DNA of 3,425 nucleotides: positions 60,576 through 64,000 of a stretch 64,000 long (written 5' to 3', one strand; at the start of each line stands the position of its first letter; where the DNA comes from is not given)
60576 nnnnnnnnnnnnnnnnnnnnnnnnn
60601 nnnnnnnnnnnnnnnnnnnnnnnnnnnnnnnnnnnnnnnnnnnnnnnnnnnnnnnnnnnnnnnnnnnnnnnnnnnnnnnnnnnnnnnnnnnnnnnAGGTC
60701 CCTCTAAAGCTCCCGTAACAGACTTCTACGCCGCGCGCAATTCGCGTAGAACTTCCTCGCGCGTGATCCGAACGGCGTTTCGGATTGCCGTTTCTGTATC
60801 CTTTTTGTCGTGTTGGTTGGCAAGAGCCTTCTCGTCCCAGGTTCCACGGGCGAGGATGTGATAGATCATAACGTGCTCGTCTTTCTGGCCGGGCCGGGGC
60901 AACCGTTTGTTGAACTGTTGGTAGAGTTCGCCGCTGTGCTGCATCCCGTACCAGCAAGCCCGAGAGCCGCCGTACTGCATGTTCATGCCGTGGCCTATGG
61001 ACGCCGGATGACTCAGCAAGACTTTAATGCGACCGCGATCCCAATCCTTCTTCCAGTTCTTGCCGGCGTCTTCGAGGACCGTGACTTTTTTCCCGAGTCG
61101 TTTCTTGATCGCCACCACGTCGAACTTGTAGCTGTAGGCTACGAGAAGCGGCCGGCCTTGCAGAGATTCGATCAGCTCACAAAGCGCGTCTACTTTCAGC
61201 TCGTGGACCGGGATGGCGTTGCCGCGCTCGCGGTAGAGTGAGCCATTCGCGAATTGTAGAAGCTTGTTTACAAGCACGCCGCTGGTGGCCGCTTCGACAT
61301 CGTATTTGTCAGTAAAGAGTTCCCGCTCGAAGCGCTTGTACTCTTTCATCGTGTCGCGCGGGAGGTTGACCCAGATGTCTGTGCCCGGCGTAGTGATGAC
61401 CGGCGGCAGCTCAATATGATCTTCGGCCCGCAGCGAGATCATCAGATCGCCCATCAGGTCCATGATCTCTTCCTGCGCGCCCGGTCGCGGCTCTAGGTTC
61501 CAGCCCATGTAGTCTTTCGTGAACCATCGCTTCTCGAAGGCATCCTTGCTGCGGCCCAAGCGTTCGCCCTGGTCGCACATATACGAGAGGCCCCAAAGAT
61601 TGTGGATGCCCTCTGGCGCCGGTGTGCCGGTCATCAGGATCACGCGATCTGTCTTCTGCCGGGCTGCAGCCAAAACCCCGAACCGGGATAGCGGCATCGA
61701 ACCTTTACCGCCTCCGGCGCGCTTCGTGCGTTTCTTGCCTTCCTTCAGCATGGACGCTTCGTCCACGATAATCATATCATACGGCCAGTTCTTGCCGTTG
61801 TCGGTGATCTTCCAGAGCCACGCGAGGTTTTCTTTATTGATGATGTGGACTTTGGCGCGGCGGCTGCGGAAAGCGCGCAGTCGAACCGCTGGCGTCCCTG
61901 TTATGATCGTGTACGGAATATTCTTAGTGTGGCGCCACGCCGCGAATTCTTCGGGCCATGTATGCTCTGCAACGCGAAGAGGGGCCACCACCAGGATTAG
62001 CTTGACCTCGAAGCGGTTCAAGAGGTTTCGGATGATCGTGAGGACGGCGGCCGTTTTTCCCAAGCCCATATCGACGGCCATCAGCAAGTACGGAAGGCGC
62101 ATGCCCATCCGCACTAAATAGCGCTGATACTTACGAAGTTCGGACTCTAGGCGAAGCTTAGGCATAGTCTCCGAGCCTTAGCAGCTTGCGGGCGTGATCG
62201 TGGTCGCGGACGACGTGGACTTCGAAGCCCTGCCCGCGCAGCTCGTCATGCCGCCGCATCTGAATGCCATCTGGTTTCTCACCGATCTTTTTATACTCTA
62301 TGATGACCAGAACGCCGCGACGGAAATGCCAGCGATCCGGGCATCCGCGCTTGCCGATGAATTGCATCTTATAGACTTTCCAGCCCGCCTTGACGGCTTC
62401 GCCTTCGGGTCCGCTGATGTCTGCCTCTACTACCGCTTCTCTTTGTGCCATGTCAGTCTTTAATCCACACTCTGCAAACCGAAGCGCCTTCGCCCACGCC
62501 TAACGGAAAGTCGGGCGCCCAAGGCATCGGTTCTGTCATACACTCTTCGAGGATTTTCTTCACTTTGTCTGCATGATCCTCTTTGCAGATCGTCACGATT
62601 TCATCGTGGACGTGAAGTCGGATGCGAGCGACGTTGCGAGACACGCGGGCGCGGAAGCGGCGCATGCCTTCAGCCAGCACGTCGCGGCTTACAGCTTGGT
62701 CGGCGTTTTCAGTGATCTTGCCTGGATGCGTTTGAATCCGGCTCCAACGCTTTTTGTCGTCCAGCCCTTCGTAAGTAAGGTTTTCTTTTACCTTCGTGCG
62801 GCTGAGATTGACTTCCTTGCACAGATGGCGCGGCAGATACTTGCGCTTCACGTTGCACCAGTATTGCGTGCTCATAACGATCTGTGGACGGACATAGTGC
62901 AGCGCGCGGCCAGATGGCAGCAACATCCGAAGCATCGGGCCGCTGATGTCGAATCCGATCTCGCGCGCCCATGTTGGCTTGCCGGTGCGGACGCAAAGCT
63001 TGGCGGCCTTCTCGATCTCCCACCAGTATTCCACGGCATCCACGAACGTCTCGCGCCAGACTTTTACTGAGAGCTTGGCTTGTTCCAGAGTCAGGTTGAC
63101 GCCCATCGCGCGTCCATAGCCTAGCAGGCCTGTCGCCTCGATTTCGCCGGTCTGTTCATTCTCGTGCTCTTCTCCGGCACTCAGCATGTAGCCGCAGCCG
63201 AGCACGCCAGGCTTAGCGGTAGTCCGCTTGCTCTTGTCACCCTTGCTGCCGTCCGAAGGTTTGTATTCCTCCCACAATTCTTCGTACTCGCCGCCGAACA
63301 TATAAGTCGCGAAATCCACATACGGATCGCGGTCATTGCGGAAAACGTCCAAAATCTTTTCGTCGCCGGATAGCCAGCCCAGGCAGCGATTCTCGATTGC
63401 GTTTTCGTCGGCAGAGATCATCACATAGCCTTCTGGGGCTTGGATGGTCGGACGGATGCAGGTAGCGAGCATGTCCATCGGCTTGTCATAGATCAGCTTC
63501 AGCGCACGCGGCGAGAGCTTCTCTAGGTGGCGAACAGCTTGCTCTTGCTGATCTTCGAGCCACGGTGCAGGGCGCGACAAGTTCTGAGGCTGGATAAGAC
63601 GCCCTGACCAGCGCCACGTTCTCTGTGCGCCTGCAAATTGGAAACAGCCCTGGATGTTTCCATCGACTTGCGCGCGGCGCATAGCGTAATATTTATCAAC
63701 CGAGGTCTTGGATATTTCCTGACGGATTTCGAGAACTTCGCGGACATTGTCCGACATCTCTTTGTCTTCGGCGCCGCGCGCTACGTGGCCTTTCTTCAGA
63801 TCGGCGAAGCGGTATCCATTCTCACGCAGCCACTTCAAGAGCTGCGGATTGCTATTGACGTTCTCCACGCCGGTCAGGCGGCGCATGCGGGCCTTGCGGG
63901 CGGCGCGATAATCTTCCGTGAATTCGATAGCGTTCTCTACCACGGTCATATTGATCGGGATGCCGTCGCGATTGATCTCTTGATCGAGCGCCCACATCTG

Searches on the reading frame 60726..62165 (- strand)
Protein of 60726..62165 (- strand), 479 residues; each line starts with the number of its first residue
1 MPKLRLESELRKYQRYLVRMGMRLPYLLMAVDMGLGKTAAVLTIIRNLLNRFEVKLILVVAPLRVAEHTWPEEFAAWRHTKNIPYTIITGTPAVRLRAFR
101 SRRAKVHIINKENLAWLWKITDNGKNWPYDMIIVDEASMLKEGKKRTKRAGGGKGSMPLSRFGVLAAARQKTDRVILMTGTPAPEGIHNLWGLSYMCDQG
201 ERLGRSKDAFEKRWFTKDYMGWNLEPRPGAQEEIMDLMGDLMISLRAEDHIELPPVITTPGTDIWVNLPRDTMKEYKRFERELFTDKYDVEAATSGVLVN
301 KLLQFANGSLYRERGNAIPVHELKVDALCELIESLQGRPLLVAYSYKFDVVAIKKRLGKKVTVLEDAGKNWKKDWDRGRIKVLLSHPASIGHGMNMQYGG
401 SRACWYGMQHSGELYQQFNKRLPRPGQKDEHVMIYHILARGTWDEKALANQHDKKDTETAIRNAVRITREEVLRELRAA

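Call 30: search_protein_families(library=pfam, proteins=[window:60726-62165:-], max_evalue=0.01)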
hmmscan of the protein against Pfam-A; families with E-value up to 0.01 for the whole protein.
window:60726-62165:- (479 aa): 4 families
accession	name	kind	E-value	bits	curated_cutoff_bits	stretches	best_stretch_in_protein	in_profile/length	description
PF00176.29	SNF2-rel_dom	-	4e-16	59.4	24.9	1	27-244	20-219/290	SNF2-related domain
PF00270.35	DEAD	-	2.9e-05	24.3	26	1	27-183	17-161/167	DEAD/DEAH box helicase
PF04851.21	ResIII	-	8.8e-05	22.9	22.5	1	10-137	4-134/164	Type III restriction enzyme, res subunit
PF13245.12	AAA_19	-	0.0017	19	25.1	1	25-141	12-103/134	AAA domain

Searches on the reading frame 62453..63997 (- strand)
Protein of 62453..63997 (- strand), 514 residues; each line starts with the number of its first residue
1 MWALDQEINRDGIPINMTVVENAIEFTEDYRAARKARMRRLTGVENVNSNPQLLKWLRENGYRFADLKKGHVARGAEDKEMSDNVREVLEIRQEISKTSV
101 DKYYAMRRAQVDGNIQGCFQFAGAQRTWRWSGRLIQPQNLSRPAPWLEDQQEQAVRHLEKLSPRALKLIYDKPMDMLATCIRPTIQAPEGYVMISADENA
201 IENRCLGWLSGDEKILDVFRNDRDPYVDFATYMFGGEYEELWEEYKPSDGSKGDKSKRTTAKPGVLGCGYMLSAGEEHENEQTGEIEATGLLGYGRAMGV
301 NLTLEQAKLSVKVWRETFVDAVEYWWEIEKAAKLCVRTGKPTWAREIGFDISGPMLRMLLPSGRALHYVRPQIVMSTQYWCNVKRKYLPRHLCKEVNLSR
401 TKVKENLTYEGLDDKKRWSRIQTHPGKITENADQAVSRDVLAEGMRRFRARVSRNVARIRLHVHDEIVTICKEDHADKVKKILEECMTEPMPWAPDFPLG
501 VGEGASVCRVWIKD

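Call 13: search_protein_families(library=phrogs, proteins=[window:62453-63997:-], max_evalue=0.001)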
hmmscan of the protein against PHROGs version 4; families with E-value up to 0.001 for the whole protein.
window:62453-63997:- (514 aa): 5 families
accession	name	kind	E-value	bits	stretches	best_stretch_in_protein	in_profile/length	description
phrog_17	-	DNA, RNA and nucleotide metabolism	1.9e-72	245.8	1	1-503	843-1223/1445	DNA polymerase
phrog_10285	-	DNA, RNA and nucleotide metabolism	6.8e-44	151.2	1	165-514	28-321/321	DNA polymerase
phrog_7766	-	DNA, RNA and nucleotide metabolism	1.5e-39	136.3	1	308-505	9-178/186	DNA polymerase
phrog_2573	-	DNA, RNA and nucleotide metabolism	1.4e-08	35.3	0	189-270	15-98/336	DNA polymerase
phrog_5995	-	DNA, RNA and nucleotide metabolism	0.00028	21.5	1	454-491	111-148/236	DNA polymerase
